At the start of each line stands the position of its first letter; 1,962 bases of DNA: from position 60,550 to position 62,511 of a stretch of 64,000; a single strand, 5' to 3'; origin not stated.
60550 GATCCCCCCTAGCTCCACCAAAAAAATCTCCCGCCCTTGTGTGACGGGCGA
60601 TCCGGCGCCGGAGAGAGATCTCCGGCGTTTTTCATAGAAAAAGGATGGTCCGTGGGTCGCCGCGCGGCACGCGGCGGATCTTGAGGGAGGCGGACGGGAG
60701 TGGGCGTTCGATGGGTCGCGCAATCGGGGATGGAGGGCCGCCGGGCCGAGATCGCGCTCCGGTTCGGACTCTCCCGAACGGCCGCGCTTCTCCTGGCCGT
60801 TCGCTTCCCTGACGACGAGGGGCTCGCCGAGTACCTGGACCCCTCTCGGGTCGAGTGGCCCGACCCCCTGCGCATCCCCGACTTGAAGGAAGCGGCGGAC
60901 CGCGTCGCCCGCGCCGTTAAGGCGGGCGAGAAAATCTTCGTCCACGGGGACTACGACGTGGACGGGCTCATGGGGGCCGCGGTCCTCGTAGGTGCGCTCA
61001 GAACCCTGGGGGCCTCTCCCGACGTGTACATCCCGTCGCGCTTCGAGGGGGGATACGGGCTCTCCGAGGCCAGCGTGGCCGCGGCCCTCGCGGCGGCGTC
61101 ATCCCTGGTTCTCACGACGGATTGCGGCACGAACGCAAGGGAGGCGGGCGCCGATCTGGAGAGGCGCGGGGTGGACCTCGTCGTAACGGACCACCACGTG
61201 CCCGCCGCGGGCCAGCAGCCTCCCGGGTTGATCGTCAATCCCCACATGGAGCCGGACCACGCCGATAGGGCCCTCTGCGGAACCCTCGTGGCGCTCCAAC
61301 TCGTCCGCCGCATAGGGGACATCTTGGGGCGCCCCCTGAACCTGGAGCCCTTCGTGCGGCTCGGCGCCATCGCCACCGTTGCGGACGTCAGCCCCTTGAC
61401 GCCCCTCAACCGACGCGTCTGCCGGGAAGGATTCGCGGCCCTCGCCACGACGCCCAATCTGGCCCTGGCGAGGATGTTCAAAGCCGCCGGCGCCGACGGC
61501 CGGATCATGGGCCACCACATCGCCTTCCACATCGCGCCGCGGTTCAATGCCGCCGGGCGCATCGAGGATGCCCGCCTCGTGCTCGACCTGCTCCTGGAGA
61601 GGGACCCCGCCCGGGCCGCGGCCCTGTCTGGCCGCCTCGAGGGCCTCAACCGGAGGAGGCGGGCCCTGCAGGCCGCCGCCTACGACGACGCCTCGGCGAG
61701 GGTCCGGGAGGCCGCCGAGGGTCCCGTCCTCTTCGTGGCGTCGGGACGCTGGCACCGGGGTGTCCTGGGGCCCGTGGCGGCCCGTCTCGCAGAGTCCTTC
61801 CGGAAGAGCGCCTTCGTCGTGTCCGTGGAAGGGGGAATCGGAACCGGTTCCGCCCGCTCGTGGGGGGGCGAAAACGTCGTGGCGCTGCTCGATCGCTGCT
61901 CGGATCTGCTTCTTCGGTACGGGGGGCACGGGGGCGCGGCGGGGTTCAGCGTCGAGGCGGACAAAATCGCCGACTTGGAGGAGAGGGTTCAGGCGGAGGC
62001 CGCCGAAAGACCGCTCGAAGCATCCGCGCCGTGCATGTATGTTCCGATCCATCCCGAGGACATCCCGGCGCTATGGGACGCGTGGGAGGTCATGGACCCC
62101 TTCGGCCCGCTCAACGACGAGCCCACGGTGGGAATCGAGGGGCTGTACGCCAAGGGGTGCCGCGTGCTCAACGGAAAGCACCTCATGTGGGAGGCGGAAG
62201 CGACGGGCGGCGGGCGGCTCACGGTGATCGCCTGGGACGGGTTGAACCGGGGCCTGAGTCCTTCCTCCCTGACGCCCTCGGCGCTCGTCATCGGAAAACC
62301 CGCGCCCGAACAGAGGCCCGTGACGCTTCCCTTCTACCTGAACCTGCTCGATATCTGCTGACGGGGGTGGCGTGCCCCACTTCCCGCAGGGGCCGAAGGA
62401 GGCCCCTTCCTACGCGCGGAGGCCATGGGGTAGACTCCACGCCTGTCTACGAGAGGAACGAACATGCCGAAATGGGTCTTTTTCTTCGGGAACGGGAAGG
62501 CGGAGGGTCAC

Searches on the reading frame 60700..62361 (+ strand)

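Call 55: search_protein_families(library=pfam, proteins=[window:60700-62361:+], max_evalue=0.00001)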
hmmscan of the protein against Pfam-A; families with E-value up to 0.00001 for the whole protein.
window:60700-62361:+ (553 aa): 2 families
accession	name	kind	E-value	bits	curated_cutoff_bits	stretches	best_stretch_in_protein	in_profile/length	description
PF01368.27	DHH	-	2.6e-15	57.3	28.1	1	78-203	1-103/125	DHH family, N-terminal domain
PF02272.25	DHHA1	-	2.8e-09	37.8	25.9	1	344-434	5-100/102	DHHA1 domain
